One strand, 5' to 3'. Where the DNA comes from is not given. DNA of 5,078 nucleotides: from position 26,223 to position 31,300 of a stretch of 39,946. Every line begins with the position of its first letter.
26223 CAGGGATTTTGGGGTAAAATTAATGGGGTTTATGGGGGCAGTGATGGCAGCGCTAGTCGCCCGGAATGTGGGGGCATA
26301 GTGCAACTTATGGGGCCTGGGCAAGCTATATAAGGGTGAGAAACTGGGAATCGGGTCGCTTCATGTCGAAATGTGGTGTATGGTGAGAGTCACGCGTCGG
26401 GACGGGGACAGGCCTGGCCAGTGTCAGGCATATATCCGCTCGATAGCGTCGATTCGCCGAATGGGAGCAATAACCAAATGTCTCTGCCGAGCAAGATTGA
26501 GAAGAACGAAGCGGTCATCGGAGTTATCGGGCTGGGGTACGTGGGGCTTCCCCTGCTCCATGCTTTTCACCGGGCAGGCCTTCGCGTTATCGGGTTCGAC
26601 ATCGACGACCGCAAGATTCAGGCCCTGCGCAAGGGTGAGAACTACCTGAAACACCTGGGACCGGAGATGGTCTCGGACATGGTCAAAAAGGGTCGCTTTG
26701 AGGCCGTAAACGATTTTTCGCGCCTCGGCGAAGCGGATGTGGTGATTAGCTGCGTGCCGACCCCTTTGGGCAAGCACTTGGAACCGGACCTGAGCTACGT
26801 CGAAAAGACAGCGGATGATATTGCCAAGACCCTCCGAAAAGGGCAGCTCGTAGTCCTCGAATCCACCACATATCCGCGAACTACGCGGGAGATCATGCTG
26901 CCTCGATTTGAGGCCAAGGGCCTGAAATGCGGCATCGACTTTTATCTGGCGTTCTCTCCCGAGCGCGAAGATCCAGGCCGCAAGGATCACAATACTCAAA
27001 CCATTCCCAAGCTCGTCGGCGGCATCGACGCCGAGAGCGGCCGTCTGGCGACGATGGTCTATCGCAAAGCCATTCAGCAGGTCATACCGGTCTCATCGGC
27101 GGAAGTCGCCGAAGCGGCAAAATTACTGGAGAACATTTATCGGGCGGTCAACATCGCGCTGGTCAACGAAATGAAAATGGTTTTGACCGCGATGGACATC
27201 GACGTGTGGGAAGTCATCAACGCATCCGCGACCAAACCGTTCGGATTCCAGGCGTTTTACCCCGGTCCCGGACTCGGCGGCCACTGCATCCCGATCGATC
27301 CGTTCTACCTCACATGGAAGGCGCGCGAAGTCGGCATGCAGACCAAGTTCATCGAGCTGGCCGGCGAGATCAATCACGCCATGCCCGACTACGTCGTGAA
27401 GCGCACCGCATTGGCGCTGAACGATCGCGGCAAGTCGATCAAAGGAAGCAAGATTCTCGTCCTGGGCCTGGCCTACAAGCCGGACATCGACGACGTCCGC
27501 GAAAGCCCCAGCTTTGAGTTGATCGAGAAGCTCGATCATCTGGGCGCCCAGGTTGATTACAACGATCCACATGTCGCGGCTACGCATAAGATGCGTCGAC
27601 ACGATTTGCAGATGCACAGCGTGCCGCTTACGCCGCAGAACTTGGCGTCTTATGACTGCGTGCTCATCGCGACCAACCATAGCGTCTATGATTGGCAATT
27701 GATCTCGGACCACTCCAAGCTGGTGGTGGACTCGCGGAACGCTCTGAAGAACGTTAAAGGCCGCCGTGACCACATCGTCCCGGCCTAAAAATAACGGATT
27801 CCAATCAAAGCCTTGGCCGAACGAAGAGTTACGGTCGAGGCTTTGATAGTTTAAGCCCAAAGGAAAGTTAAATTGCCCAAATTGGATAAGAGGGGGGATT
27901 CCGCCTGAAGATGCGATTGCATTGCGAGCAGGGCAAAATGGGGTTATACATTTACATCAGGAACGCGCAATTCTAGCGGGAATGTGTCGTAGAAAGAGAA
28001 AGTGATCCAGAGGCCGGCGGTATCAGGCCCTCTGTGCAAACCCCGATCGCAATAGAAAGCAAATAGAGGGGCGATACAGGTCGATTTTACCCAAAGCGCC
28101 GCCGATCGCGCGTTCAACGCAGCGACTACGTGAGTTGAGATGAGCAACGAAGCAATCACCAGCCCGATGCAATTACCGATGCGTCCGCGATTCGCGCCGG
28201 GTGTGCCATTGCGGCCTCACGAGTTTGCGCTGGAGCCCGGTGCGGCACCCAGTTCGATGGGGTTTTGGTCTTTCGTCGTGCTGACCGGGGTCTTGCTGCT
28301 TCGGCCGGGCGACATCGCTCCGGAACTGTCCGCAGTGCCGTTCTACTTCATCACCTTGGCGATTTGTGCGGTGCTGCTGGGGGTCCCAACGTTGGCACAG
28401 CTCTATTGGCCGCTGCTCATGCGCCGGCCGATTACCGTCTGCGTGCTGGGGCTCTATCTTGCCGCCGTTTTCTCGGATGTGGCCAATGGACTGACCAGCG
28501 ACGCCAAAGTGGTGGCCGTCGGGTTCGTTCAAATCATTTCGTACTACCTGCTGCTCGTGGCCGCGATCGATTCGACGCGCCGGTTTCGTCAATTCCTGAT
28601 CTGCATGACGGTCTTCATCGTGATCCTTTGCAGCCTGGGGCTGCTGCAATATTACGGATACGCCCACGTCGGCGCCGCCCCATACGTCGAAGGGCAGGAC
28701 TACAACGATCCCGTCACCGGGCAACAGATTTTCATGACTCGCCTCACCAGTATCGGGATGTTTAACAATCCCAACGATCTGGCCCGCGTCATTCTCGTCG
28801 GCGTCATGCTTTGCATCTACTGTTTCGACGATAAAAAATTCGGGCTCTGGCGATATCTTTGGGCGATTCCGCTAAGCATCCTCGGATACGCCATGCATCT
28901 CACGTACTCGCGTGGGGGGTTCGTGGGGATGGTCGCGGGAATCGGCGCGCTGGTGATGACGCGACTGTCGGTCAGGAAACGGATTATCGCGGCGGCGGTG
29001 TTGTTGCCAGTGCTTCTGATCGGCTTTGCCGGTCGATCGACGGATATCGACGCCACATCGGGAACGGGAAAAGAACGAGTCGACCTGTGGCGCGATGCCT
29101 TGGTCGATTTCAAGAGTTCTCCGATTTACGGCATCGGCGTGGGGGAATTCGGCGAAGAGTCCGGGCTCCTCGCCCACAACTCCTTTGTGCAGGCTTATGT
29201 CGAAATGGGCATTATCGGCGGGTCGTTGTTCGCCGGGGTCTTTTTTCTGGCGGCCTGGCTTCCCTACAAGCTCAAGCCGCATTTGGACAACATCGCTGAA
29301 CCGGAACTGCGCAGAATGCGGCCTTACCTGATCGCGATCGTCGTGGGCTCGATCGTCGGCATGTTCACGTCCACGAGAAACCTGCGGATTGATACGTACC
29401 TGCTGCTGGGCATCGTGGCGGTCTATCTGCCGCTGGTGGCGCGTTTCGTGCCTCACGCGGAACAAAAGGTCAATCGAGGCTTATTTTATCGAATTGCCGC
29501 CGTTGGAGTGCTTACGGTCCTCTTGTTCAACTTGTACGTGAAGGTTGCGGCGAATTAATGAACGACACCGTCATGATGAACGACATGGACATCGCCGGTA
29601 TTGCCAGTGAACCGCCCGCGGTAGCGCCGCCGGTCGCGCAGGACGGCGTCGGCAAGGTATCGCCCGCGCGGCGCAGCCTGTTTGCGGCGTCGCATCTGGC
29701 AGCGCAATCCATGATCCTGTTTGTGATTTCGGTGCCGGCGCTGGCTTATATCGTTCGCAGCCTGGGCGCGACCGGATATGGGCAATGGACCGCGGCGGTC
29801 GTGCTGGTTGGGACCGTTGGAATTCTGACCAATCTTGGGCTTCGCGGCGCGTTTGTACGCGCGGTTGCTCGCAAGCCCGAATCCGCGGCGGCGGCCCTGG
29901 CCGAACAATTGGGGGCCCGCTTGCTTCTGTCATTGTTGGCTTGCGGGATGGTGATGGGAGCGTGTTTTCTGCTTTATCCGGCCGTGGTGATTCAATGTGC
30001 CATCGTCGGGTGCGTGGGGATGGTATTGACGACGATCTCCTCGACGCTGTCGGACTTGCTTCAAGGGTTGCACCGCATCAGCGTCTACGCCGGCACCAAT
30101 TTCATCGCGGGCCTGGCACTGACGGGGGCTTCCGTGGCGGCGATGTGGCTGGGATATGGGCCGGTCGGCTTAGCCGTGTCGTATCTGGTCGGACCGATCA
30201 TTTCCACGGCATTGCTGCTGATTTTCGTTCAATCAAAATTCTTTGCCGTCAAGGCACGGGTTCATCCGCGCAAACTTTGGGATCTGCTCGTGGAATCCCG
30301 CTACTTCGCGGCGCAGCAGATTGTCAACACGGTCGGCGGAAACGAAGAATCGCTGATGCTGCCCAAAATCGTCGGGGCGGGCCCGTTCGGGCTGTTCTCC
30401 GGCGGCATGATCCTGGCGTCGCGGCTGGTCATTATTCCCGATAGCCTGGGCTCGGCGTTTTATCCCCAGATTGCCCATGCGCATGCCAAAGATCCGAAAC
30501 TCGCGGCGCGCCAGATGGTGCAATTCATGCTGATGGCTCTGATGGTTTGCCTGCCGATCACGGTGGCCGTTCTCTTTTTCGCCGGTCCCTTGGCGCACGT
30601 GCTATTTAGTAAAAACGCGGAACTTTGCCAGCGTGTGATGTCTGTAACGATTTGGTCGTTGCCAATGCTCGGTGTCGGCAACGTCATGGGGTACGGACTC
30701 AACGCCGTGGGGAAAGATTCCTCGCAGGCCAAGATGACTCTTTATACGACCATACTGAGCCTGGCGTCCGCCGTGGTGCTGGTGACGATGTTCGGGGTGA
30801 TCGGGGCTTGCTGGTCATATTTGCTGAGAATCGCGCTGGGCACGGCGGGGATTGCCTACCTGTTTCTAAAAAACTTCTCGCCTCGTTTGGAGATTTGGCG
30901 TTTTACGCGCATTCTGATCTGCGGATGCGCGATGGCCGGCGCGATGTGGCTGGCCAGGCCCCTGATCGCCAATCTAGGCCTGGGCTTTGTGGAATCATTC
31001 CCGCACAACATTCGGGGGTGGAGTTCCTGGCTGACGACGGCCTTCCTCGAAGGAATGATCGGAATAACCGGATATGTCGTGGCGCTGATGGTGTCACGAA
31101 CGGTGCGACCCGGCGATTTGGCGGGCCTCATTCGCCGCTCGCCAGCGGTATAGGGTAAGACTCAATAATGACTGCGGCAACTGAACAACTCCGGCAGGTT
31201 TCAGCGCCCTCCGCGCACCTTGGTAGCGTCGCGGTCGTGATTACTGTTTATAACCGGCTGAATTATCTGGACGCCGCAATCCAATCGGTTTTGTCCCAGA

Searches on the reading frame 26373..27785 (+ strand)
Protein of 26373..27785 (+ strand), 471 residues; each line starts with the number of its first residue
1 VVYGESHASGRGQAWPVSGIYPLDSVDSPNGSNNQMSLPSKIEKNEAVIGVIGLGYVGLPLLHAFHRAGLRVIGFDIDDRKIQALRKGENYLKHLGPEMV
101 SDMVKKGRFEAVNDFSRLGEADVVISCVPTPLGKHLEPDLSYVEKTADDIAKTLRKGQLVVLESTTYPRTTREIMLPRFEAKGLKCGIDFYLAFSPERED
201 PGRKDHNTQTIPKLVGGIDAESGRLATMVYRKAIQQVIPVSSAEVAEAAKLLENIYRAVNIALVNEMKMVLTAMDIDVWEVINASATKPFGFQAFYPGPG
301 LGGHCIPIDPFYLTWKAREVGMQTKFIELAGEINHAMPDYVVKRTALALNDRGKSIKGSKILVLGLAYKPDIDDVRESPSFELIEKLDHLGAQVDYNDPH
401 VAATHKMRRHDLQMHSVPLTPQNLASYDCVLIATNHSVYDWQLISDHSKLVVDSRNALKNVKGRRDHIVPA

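Call 41: search_protein_families(library=pfam, proteins=[window:26373-27785:+], max_evalue=0.00001)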
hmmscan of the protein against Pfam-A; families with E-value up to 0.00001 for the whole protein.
window:26373-27785:+ (471 aa): 4 families
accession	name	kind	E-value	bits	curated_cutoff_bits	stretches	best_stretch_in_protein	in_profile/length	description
PF03721.20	UDPG_MGDP_dh_N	-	3.3e-41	141.4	27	1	49-223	3-180/187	UDP-glucose/GDP-mannose dehydrogenase family, NAD binding domain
PF00984.24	UDPG_MGDP_dh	-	4.2e-31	107.3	25.4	1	245-335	2-93/94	UDP-glucose/GDP-mannose dehydrogenase family, central domain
PF03720.21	UDPG_MGDP_dh_C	-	2.9e-22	79.4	30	1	362-459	1-102/103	UDP-glucose/GDP-mannose dehydrogenase family, UDP binding domain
PF03446.21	NAD_binding_2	-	1.6e-08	35.2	21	1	49-175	2-104/161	NAD binding domain of 6-phosphogluconate dehydrogenase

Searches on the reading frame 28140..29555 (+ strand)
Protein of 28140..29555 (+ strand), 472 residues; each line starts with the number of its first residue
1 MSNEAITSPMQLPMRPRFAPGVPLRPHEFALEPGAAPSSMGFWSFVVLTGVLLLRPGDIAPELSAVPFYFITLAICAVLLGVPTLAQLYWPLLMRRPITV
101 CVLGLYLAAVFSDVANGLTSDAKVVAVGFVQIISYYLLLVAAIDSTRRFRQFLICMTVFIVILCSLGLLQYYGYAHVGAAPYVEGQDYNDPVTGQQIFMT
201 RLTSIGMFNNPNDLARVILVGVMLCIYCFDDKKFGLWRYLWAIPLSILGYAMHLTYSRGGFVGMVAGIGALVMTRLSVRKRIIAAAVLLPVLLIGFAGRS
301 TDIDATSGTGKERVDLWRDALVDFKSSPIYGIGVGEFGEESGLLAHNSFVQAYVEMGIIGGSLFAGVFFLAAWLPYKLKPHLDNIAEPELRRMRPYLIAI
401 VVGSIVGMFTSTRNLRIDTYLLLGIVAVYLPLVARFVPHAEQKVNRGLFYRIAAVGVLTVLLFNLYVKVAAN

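Call 41: search_protein_families(library=pfam, proteins=[window:28140-29555:+], max_evalue=0.00001)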
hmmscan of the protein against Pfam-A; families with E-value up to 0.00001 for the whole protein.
window:28140-29555:+ (472 aa): 1 family
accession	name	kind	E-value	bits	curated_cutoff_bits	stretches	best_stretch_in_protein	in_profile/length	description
PF04932.20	Wzy_C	-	1.8e-15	57.4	31.7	1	246-364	4-148/149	O-Antigen ligase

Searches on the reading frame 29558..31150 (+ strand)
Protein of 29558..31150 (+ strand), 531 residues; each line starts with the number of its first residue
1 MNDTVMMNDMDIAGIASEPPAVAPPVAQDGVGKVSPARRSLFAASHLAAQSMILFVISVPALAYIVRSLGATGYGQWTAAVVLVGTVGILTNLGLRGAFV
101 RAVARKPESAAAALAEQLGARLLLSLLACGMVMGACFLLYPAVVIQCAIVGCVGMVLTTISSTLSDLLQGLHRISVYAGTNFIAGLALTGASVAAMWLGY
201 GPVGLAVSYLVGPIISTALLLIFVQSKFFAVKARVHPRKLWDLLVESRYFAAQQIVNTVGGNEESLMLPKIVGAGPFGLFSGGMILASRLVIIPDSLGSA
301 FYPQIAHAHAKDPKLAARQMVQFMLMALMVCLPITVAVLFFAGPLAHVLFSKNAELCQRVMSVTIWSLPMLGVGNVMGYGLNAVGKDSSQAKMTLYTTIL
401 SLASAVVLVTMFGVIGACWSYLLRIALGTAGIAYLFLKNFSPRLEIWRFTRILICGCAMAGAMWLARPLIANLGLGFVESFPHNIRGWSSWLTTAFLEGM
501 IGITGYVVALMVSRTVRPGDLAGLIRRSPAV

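Call 41: search_protein_families(library=pfam, proteins=[window:29558-31150:+], max_evalue=0.00001)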
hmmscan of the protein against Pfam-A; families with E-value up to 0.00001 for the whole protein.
window:29558-31150:+ (531 aa): 3 families
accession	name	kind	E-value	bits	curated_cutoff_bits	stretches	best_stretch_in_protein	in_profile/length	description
PF01943.22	Polysacc_synt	-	8.7e-17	61.9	28.2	1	61-307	22-272/274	Polysaccharide biosynthesis protein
PF13440.11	Polysacc_synt_3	-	1.5e-09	37.9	23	1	67-352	4-286/293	Polysaccharide biosynthesis protein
PF01554.23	MatE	-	1e-07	32.2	24.9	1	284-403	35-157/161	MatE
